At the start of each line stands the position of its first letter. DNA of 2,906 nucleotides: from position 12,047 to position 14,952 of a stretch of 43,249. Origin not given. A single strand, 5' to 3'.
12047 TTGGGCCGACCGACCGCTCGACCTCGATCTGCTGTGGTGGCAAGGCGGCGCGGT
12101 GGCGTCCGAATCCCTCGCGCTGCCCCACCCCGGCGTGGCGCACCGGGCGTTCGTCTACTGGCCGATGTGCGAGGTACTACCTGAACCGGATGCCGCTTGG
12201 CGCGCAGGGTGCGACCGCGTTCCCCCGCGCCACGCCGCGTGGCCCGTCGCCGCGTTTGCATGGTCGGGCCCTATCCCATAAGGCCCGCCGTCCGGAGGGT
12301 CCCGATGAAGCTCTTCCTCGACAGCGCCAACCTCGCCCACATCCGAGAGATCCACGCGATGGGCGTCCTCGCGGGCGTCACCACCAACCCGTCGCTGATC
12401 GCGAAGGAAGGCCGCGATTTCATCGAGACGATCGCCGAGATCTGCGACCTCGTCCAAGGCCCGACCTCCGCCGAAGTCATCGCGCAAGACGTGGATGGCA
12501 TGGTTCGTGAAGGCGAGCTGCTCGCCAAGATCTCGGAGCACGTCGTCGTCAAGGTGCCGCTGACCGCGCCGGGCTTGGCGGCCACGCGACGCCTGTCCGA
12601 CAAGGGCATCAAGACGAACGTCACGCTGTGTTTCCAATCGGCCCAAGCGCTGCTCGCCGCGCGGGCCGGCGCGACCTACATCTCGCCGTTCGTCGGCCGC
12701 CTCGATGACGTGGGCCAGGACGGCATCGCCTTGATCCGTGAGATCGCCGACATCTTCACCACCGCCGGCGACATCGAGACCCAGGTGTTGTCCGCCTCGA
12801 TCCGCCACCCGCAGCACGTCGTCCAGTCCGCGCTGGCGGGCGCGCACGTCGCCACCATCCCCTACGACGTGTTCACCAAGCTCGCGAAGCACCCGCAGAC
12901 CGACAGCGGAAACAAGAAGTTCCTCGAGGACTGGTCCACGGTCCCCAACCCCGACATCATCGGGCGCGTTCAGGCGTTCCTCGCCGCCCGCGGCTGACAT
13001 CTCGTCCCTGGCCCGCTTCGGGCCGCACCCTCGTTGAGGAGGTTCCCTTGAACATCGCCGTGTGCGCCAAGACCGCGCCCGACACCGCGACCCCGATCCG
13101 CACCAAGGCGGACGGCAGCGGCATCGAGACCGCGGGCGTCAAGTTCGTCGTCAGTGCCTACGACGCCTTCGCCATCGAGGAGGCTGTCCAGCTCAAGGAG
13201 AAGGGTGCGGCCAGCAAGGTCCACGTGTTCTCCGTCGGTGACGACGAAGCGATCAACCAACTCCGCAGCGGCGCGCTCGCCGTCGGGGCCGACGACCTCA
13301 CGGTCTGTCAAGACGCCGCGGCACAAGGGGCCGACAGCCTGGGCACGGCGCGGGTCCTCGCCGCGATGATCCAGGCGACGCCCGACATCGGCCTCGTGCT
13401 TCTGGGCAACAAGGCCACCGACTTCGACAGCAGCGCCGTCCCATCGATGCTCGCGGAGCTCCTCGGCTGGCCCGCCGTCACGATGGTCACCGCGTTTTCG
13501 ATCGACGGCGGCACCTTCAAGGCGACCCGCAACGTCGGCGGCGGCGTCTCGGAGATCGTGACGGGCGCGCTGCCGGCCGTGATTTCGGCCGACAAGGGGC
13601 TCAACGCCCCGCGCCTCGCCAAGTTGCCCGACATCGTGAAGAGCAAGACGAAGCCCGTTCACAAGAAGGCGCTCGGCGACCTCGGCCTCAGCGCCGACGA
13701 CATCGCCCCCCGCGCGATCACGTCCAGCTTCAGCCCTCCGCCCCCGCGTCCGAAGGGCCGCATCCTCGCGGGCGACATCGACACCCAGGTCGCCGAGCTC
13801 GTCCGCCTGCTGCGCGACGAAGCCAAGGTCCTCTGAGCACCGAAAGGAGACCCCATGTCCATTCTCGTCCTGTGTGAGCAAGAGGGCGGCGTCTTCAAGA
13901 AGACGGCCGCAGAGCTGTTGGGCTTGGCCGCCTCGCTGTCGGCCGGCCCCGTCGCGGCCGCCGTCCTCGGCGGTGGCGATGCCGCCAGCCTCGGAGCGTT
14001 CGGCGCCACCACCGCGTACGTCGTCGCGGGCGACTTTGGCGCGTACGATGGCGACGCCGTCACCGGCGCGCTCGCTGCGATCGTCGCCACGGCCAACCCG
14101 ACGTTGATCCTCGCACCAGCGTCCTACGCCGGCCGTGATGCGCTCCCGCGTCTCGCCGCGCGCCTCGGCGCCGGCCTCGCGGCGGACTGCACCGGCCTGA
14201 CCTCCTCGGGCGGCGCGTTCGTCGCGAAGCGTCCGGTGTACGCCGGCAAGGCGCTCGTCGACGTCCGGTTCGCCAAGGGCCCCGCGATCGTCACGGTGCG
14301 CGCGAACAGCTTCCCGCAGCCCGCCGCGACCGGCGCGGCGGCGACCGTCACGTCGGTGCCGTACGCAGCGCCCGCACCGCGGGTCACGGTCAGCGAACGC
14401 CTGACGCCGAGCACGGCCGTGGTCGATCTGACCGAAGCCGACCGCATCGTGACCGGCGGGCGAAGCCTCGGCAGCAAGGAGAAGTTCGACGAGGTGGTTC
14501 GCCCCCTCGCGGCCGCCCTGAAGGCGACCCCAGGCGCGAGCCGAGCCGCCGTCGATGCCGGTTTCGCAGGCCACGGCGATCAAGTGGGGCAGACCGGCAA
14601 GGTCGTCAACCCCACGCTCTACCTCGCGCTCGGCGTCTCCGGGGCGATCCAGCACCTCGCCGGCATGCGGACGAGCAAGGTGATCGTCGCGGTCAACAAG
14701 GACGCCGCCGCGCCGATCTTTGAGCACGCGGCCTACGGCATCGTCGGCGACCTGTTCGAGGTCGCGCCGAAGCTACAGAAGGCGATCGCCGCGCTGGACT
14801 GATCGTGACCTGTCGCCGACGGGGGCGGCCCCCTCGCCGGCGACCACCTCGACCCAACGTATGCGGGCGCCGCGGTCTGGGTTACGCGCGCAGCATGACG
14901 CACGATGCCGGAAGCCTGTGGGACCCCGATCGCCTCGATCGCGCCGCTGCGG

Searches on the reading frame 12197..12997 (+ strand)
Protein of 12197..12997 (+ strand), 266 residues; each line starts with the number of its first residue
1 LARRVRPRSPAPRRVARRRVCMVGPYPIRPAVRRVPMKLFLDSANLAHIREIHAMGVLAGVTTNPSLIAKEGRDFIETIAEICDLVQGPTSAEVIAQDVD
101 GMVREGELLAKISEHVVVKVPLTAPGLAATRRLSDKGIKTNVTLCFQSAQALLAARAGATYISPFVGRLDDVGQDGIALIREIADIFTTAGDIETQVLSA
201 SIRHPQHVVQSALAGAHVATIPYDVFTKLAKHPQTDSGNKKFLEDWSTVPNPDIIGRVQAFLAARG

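Call 10: search_protein_families(library=pfam, proteins=[window:12197-12997:+], max_evalue=0.01)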
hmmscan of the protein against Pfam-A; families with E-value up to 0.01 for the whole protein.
window:12197-12997:+ (266 aa): 1 family
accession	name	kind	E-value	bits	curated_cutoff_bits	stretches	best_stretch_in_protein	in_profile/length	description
PF00923.25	TAL_FSA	-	2e-59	201.7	27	1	39-236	1-239/285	Transaldolase/Fructose-6-phosphate aldolase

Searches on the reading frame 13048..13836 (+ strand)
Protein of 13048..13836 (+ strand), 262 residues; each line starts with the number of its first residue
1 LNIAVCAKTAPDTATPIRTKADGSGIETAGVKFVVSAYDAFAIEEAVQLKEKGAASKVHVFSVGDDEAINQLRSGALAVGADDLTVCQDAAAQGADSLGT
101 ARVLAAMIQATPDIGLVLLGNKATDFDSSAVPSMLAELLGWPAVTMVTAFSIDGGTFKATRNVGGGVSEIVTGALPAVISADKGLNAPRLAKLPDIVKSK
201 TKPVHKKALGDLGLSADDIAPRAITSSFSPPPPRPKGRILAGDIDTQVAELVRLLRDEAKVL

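Call 10: search_protein_families(library=pfam, proteins=[window:13048-13836:+], max_evalue=0.01)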
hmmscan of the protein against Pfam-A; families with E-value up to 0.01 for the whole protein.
window:13048-13836:+ (262 aa): 1 family
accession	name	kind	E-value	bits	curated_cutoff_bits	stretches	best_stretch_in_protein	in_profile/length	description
PF01012.27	ETF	-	4.3e-34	118.3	26.7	1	26-209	4-178/181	Electron transfer flavoprotein domain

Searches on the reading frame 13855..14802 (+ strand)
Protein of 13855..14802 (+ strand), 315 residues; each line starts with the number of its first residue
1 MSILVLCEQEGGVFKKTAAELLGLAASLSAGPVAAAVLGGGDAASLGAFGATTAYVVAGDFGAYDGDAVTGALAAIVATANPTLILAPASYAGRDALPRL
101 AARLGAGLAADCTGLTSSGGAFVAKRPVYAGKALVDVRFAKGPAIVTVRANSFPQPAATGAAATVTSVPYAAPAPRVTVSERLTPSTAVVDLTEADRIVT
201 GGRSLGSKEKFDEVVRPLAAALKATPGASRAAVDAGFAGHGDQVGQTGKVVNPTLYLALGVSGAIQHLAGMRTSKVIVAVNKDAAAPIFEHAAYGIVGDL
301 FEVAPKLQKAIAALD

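Call 10: search_protein_families(library=pfam, proteins=[window:13855-14802:+], max_evalue=0.01)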
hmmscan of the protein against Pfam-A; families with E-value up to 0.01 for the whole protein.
window:13855-14802:+ (315 aa): 2 families
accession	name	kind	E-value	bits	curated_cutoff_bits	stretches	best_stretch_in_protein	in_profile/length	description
PF01012.27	ETF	-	3.4e-34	118.7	26.7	1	3-170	1-178/181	Electron transfer flavoprotein domain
PF00766.25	ETF_alpha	-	2.8e-30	104.5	27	1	191-272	1-81/81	Electron transfer flavoprotein FAD-binding domain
